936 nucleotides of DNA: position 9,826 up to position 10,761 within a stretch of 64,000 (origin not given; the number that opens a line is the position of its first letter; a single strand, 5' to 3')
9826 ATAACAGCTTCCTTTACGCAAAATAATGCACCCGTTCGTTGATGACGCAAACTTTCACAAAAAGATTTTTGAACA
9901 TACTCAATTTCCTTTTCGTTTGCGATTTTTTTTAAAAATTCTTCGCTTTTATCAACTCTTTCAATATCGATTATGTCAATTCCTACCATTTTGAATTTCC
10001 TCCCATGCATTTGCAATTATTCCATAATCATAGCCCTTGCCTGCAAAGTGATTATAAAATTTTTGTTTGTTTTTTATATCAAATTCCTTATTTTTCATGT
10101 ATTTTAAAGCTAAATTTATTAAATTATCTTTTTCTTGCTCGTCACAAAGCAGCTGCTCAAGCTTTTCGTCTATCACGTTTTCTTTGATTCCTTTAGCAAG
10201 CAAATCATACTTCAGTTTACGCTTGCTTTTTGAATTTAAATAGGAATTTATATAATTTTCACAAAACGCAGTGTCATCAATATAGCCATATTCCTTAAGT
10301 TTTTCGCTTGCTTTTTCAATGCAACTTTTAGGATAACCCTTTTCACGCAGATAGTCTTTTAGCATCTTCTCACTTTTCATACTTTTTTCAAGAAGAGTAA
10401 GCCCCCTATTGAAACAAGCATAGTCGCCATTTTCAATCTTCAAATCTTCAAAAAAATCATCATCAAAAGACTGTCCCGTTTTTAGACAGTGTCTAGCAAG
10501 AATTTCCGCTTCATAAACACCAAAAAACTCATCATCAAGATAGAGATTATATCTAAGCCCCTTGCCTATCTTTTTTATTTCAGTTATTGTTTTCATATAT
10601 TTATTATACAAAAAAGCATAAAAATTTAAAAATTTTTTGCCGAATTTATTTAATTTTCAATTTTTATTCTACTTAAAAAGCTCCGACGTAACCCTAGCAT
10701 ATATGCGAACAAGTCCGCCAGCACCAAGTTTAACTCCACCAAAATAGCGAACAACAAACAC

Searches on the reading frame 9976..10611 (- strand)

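Call 78: search_protein_families(library=pfam, proteins=[window:9976-10611:-], max_evalue=0.00001)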
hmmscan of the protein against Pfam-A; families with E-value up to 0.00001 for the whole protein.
window:9976-10611:- (211 aa): 2 families
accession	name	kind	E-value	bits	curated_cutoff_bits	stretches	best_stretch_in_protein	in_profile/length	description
PF02631.22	RecX_HTH2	-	3.8e-11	43.5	26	1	112-151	1-42/42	RecX, second three-helix domain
PF21982.2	RecX_HTH1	-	4.5e-10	39.8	26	1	66-105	1-40/40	RecX, first three-helix domain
